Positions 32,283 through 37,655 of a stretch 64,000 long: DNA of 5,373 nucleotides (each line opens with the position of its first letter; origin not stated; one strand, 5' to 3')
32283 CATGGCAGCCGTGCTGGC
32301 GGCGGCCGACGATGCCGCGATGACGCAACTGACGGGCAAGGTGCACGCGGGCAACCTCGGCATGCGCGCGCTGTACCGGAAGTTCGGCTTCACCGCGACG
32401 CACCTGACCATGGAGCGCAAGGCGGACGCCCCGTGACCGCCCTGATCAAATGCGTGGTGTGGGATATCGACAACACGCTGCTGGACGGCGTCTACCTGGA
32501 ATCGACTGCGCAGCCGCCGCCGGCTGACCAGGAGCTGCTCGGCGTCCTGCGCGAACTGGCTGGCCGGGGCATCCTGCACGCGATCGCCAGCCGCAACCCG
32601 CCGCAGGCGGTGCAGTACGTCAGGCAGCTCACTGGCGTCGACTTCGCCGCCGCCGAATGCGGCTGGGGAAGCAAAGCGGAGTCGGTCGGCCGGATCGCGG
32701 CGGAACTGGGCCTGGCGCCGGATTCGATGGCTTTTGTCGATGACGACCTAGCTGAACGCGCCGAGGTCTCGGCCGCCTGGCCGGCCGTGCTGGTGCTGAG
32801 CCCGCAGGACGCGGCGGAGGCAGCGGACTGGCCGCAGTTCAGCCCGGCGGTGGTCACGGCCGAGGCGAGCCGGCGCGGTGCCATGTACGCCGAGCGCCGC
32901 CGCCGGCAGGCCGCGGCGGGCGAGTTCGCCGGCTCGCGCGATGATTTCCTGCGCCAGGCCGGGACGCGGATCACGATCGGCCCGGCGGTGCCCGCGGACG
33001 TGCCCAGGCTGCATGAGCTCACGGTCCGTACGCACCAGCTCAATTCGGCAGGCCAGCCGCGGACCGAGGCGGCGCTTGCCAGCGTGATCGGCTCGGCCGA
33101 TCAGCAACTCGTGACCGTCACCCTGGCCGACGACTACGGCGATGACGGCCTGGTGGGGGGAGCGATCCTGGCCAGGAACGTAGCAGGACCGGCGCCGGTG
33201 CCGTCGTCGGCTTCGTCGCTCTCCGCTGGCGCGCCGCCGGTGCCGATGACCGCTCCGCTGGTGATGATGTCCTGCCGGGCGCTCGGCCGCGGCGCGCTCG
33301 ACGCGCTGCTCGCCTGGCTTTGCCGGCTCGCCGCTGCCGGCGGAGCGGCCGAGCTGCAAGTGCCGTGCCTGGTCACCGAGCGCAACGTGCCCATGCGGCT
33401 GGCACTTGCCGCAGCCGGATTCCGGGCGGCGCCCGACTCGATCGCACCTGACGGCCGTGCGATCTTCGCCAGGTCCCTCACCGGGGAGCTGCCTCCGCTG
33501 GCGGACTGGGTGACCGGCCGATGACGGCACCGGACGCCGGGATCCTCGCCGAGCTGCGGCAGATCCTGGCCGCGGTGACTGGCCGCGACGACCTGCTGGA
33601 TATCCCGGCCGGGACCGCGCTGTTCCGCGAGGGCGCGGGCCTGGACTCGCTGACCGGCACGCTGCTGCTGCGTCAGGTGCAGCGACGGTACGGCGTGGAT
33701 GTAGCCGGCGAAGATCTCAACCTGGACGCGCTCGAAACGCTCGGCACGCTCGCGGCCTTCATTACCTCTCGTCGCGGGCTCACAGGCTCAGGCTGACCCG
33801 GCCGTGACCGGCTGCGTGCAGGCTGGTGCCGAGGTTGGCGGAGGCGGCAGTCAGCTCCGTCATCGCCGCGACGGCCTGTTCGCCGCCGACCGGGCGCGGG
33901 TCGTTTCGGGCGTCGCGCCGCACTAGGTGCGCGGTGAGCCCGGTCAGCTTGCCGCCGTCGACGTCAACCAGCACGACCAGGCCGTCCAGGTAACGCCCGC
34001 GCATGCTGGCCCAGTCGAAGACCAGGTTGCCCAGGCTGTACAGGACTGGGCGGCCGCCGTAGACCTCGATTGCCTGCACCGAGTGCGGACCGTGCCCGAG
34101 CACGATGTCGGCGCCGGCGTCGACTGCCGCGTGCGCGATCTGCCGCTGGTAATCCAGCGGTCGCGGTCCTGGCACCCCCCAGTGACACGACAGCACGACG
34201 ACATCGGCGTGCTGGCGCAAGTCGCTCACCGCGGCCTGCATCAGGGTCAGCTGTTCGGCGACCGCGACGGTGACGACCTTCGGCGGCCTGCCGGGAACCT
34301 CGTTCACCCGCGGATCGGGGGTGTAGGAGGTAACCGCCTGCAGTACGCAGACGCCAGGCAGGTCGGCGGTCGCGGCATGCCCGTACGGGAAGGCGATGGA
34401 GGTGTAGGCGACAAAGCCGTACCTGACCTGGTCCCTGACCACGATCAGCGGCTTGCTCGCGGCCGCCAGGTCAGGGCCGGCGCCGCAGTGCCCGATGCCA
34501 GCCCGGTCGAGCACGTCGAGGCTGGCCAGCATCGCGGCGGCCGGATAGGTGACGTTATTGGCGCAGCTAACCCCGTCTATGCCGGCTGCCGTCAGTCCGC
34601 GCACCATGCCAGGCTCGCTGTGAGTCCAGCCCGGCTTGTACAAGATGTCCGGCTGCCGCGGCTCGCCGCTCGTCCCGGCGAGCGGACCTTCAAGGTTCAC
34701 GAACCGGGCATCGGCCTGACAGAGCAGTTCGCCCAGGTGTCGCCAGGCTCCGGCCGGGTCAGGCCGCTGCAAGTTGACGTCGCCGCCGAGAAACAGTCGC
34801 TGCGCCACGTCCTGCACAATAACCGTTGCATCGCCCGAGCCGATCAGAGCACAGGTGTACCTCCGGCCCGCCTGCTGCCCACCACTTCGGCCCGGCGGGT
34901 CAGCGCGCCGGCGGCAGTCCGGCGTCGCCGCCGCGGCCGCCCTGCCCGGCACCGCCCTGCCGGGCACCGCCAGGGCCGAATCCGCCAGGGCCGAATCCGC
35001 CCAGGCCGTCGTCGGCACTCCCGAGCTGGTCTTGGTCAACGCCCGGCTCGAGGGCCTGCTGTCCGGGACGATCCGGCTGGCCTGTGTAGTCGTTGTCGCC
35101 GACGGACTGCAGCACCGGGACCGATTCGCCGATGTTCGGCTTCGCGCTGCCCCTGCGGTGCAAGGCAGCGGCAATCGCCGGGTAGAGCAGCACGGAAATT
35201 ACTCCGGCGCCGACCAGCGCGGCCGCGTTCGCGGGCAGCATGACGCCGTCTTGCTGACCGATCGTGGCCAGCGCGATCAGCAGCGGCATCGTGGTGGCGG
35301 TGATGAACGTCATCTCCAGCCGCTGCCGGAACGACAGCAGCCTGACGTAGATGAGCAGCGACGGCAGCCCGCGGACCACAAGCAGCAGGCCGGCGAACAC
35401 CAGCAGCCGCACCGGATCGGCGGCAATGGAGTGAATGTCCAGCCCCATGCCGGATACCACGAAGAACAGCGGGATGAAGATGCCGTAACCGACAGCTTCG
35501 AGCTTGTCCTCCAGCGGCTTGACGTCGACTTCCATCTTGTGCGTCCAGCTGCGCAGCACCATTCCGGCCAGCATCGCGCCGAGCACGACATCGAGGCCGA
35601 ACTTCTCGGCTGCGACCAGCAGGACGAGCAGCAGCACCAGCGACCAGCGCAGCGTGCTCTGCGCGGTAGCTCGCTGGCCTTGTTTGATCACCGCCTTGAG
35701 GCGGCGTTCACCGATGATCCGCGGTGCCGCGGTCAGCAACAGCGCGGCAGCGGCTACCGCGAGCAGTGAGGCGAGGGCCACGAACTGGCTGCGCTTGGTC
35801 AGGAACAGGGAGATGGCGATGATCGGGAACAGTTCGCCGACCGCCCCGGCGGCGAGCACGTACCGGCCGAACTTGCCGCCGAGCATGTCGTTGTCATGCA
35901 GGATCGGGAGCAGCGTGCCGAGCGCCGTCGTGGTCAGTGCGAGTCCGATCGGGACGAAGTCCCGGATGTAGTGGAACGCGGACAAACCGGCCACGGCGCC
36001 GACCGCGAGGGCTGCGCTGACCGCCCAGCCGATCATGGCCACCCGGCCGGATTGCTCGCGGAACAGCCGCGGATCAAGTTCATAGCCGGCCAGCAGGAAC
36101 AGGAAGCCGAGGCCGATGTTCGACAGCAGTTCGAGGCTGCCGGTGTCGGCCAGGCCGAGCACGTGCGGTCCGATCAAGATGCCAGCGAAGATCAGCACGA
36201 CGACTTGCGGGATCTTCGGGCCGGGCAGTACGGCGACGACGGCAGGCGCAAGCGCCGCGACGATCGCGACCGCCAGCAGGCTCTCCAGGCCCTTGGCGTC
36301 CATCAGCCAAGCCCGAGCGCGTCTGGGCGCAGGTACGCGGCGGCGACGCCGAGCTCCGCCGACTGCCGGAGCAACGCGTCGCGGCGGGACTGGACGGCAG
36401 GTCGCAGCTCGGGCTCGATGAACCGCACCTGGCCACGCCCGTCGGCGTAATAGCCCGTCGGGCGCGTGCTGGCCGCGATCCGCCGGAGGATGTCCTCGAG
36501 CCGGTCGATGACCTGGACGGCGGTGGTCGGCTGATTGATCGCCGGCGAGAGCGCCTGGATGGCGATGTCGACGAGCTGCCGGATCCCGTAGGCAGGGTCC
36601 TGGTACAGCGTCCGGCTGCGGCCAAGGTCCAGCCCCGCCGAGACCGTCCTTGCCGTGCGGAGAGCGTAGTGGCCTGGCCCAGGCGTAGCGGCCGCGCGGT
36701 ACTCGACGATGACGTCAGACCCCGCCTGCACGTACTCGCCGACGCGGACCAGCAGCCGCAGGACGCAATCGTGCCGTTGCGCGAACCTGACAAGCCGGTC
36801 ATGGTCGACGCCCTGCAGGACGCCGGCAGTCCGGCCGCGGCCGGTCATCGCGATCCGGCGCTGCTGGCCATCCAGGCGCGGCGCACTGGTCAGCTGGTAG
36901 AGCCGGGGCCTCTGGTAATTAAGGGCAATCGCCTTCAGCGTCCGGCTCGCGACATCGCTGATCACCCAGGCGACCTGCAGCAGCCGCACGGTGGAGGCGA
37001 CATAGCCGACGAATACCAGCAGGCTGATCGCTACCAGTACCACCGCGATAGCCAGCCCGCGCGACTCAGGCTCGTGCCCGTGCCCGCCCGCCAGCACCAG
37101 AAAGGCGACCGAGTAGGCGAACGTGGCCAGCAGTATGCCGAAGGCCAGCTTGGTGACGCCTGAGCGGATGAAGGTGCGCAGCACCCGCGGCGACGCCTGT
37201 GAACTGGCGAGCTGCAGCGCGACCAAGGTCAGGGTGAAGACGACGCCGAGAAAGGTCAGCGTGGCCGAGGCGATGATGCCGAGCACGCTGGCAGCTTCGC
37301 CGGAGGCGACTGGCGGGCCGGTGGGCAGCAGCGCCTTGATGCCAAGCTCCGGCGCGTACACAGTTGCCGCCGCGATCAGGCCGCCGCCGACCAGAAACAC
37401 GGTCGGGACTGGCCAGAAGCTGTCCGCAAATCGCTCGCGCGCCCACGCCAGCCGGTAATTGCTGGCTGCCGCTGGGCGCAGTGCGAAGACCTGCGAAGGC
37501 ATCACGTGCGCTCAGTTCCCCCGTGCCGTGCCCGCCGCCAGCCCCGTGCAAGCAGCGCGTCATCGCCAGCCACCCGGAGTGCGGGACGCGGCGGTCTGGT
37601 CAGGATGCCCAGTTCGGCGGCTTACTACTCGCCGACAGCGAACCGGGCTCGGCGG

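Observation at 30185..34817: Orphan operon joining a BpsA/DUF43 aminopropyltransferase and SpeH AdoMet decarboxylase to GNAT, FkbH-like loader and ACP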

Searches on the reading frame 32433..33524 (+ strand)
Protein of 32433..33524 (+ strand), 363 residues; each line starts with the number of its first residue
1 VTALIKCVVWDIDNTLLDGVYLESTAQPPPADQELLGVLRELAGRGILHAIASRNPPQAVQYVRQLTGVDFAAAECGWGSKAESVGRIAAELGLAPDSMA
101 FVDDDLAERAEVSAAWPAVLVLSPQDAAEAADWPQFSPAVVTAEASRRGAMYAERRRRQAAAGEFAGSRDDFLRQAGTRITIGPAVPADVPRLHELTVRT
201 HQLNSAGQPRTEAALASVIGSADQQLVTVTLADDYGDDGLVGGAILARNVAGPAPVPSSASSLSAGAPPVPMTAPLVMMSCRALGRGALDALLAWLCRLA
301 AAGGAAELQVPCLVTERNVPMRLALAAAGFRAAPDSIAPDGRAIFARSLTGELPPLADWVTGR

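Call 3: search_protein_families(library=pfam, proteins=[window:32433-33524:+], max_evalue=0.01)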
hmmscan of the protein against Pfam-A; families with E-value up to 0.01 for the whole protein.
window:32433-33524:+ (363 aa): 1 family
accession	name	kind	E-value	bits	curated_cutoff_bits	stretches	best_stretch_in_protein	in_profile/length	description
PF00702.32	Hydrolase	-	1.2e-06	29.5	26.4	1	34-107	102-182/191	haloacid dehalogenase-like hydrolase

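Call 4: search_protein_families(library=ncbifam, proteins=[window:32433-33524:+], max_evalue=0.01)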
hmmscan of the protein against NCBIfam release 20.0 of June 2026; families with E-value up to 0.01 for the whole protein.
window:32433-33524:+ (363 aa): 2 families
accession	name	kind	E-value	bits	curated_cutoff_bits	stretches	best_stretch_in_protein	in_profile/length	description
TIGR01686.1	FkbH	subfamily_domain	4.6e-54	183.7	146.65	2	5-244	3-252/323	FkbH domain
TIGR01681.1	HAD-SF-IIIC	subfamily_domain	1.2e-08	35.9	35.75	1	6-113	1-129/132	HAD-IIIC family phosphatase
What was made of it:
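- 32433..33524 (+): FkbH-domain / HAD-IIIC protein (363 aa): N-terminal HAD phosphatase plus C-terminal GNAT-fold domain with a conserved Cys. TIGR01686 scores 183.7 bits against a cut-off of 146.65 (call 4).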

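Call 29: find_encoding_contigs(protein=window:32433-33521:+, flank=10000, max_places=4)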
Protein seq(363 aa) (363 aa): no gene with exactly this product is on record in the collection.

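Call 53: search_solved_structures(query=window:32433-33521:+, max_evalue=1, show_alignments=2)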
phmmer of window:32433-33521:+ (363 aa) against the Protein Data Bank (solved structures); distinct sequences matched with E-value up to 1: 3.
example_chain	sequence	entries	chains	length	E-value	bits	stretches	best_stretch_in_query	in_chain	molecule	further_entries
3slr_A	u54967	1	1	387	0.00029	23.6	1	6-129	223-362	uncharacterized protein BF1531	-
3n1u_A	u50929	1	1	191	0.076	15.6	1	4-134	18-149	Hydrolase, HAD superfamily, subfamily III A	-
4q5n_A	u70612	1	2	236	0.61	12.7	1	3-75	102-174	Gluthatione S-transferase Blo t 8 isoform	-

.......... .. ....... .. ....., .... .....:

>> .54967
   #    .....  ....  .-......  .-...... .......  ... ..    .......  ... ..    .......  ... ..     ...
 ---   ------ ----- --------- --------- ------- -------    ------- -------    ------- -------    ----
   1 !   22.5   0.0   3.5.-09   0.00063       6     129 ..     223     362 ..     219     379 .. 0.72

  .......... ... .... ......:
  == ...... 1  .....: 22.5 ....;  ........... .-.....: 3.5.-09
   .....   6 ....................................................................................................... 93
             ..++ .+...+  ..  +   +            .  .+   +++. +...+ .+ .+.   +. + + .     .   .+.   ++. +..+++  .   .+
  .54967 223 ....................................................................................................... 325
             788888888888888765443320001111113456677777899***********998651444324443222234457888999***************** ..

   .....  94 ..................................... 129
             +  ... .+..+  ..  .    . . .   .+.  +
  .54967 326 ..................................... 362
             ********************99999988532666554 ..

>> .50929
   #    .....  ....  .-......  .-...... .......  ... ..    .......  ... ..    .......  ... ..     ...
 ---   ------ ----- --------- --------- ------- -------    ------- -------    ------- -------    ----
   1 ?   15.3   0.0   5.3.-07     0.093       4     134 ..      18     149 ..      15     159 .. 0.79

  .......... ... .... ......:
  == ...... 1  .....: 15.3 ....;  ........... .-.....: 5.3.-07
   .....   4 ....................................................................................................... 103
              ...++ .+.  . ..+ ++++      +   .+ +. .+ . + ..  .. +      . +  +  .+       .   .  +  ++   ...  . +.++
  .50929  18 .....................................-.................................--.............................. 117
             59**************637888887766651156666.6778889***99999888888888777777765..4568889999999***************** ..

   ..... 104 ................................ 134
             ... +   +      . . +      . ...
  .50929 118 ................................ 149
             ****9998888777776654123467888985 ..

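Call 55: search_protein_families(library=padloc, proteins=[window:32433-33521:+], max_evalue=0.01)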
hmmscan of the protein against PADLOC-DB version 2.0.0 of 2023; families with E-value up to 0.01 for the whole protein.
window:32433-33521:+ (363 aa): 0 families

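Call 89: predict_structure(alignment_id=A6)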
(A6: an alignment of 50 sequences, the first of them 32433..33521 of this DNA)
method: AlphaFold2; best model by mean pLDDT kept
length: 363 residues; sequences in the alignment: 50
mean_pLDDT: 91.4   pTM: 0.80
mean pLDDT of the five models: 91.4, 90.1, 89.7, 89.4, 88.4
residues with pLDDT >= 90: 287; 70-90: 58; 50-70: 7; < 50: 11
segments of 3 or more residues with pLDDT < 50: 253-260, 262-264
pLDDT, mean of each block of 10 residues (from residue 1): 89 97 92 95 94 96 94 94 97 94 98 98 97 91 83 90 94 95 97 92 91 96 96 94 91 46 63 94 90 96 95 92 95 88 95 92 82
secondary structure, 60 per line:
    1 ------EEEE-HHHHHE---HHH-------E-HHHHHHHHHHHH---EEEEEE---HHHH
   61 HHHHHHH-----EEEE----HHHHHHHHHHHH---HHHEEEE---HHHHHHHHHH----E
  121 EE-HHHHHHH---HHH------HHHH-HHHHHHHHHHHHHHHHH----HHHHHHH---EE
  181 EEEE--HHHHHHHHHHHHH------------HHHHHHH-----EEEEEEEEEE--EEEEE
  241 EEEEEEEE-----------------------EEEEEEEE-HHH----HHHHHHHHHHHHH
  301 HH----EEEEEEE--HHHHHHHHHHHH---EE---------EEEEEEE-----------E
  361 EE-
elements in order: E7-10 H12-16 H33-44 E48-53 H57-67 E73-76 H81-92 E99-102 H106-115 E120-122 H124-130 H143-146 H148-164 H169-175 E179-184 H187-199 H212-218 E224-233 E236-248 E272-279 H288-302 E307-313 H316-327 E342-348 E360-362

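Call 92: fold_search(model_id=the predicted structure, library=pdb)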
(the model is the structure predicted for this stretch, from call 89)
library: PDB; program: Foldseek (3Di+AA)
matches with E <= 10: 1512; with E <= 0.001: 349
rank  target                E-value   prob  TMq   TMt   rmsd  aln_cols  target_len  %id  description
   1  3slr                  2.5e-07  1.00  0.32  0.31   2.5       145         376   26  Crystal structure of N-terminal part of the protein BF1531 from Bacteroides fragilis containing phosphatase domain compl (released 2011-07-20)
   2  1u7p_C                4.9e-07  1.00  0.32  0.69   3.5       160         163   23  X-ray Crystal Structure of the Hypothetical Phosphotyrosine Phosphatase MDP-1 of the Haloacid Dehalogenase Superfamily (released 2004-10-19)
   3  1u7p_A                6.5e-07  1.00  0.32  0.68   3.7       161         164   23  X-ray Crystal Structure of the Hypothetical Phosphotyrosine Phosphatase MDP-1 of the Haloacid Dehalogenase Superfamily (released 2004-10-19)
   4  1u7o                  7.0e-07  1.00  0.31  0.66   4.3       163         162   24  Magnesium Dependent Phosphatase 1 (MDP-1) (released 2004-10-26)
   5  1u7p_B                8.3e-07  1.00  0.32  0.67   3.6       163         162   22  X-ray Crystal Structure of the Hypothetical Phosphotyrosine Phosphatase MDP-1 of the Haloacid Dehalogenase Superfamily (released 2004-10-19)
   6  1u7p_D                1.3e-06  1.00  0.31  0.67   3.8       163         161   22  X-ray Crystal Structure of the Hypothetical Phosphotyrosine Phosphatase MDP-1 of the Haloacid Dehalogenase Superfamily (released 2004-10-19)
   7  4nav_C                2.2e-06  1.00  0.28  0.52   3.4       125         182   24  Crystal structure of hypothetical protein XCC2798 from Xanthomonas campestris, Target EFI-508608 (released 2013-11-06)
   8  4nav_A                2.9e-06  1.00  0.28  0.52   3.4       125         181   24  Crystal structure of hypothetical protein XCC2798 from Xanthomonas campestris, Target EFI-508608 (released 2013-11-06)
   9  4nav_B                3.5e-06  1.00  0.27  0.51   3.5       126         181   24  Crystal structure of hypothetical protein XCC2798 from Xanthomonas campestris, Target EFI-508608 (released 2013-11-06)
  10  9isq_A                3.5e-06  1.00  0.33  0.15   4.3       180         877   15  Apo-state E.coli PatZ (released 2025-06-04)
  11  5dwn_A                3.7e-06  1.00  0.35  0.66   5.1       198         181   16  Crystal structure of Phosphinothricin N-acetyltransferase from Brucella ovis in complex with AcetylCoA <structure_deta (released 2015-10-28)
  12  2prb                  4.2e-06  1.00  0.35  0.67   6.0       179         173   18  crystal structure of aminoglycoside acetyltransferase AAC(6')-Ib in complex whith coenzyme A (released 2008-04-08)
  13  4ua3_A                5.3e-06  1.00  0.34  0.59   5.5       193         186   12  Crystal structure of selenomethionine labeled SpNatD (released 2015-01-28)
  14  4avb_A                5.3e-06  1.00  0.32  0.36  12.2       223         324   17  Crystal structure of protein lysine acetyltransferase Rv0998 in complex with acetyl CoA and cAMP (released 2012-07-11)
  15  2wm8                  5.6e-06  1.00  0.31  0.64   3.4       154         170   22  Crystal structure of human magnesium-dependent phosphatase 1 of the haloacid dehalogenase superfamily (MGC5987) (released 2009-07-28)
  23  8zt4_A                8.0e-06  1.00  0.32  0.43  16.7       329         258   14  Complex structure of N-acetyltransferase SbzI and carrier protein SbzG in the biosynthesis of altemicidin (released 2025-02-05)
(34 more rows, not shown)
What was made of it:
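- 32433..33524 (+): Foldseek matches the HAD part (3slr, MDP-1) and GNAT folds (calls 89, 92).
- On FkbH family (TIGR01686; glyceryl-ACP-forming HAD-IIIC enzymes): The HAD fold matches 3slr and MDP-1 (call 92).
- Closest known: GNAT enzymes that act with carrier proteins. Same: 8zt4 appears among the fold matches of the GNAT-fold half of the FkbH-like protein (call 92).
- GNATs that work with carrier proteins are known from PDB 8zt4, the SbzI-SbzG complex (call 92).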

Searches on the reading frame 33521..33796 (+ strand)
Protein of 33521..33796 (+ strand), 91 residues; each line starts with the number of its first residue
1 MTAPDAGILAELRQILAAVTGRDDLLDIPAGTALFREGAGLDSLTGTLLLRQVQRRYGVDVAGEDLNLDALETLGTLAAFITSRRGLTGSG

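Call 3: search_protein_families(library=pfam, proteins=[window:33521-33796:+], max_evalue=0.01)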
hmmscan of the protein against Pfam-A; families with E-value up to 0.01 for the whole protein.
window:33521-33796:+ (91 aa): 1 family
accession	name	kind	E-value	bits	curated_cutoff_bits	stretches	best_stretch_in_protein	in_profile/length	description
PF00550.31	PP-binding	-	1.3e-10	41.8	20.8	1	11-81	2-67/67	Phosphopantetheine attachment site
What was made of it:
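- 33521..33796 (+): Acyl carrier protein (91 aa, GLDSL). PF00550 scores 41.8 bits (call 3).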

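Call 4: search_protein_families(library=ncbifam, proteins=[window:33521-33796:+], max_evalue=0.01)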
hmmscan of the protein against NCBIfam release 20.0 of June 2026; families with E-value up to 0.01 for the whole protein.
window:33521-33796:+ (91 aa): 6 families
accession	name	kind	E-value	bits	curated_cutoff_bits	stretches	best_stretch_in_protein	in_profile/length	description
NF006617.0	PRK09184.1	subfamily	9.3e-07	28.8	70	1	26-85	34-94/96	phosphopantetheine-binding protein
NF058660.1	cispen_ACP_AmcB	equivalog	2.7e-06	27.5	80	1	34-84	28-78/80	cispentacin biosynthesis acyl carrier protein AmcB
NF003464.0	PRK05087.1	equivalog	0.0018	18.3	68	1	12-77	7-70/78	D-alanine--poly(phosphoribitol) ligase subunit DltC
NF002147.0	PRK00982.1-1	equivalog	0.0031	17.3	84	1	4-83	4-79/83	acyl carrier protein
TIGR01688.1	dltC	equivalog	0.0032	17.5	52.35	1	14-73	6-63/73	D-alanine--poly(phosphoribitol) ligase subunit 2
NF040636.1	AcpM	exception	0.0039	17.2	146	1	7-81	5-75/93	meromycolate extension acyl carrier protein AcpM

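Call 27: find_encoding_contigs(protein=window:33521-33796:+, flank=10000, max_places=4)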
Protein window:33521-33796:+ (91 aa): 1 contig read that carries it; 1 place shown.
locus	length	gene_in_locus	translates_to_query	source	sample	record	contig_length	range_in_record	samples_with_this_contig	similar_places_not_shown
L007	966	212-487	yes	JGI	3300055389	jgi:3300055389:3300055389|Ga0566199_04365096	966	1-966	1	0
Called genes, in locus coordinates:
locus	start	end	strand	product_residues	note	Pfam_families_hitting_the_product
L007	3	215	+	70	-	?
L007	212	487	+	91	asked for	PF00550:PP-binding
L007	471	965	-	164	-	?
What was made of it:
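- Tried and rejected: The window ACP was found only on a 966-nt contig (call 27).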

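Call 55: search_protein_families(library=padloc, proteins=[window:33521-33793:+], max_evalue=0.01)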
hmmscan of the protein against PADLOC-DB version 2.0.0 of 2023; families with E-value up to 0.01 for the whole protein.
window:33521-33793:+ (91 aa): 0 families

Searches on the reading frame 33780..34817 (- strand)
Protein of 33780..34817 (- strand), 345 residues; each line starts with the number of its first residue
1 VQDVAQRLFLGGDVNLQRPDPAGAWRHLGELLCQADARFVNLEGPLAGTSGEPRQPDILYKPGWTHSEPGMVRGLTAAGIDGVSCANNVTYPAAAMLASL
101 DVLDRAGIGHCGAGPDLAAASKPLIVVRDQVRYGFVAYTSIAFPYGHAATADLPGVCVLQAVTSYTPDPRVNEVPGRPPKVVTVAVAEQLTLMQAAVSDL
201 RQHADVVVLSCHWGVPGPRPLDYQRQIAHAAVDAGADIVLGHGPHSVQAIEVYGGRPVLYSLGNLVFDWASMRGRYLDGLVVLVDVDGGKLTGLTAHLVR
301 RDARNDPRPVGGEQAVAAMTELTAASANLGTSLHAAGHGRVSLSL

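Call 3: search_protein_families(library=pfam, proteins=[window:33780-34817:-], max_evalue=0.01)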
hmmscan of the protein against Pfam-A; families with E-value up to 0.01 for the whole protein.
window:33780-34817:- (345 aa): 1 family
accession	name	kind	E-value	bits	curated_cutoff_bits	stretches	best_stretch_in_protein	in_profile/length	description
PF09587.15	PGA_cap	-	7.5e-51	173.5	27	1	10-268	4-254/255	Bacterial capsule synthesis protein PGA_cap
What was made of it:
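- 33780..34817 (-): CapA/PGA_cap-family metallophosphatase-fold gene, convergent. It is NOT a core member of the cassette. PF09587 scores 173.5 bits (call 3).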

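Call 4: search_protein_families(library=ncbifam, proteins=[window:33780-34817:-], max_evalue=0.01)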
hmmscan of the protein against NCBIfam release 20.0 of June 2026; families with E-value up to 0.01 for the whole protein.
window:33780-34817:- (345 aa): 1 family
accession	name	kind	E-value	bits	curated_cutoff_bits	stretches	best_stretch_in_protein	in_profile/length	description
NF038314.1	epimerase_MslH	equivalog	7.7e-29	100.3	700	2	188-266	235-316/439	lasso peptide C-terminal Trp epimerase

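Call 55: search_protein_families(library=padloc, proteins=[window:33783-34817:-], max_evalue=0.01)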
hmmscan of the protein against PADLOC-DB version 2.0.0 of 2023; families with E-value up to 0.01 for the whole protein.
window:33783-34817:- (345 aa): 0 families

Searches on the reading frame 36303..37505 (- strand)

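Call 31: search_protein_families(library=pfam, proteins=[window:36303-37505:-], max_evalue=0.001)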
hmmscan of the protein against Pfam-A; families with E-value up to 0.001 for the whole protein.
window:36303-37505:- (400 aa): 1 family
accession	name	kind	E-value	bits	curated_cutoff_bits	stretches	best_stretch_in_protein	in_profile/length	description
PF10011.15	DUF2254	-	1.9e-84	284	28.8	1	28-368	2-336/368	Predicted membrane protein (DUF2254)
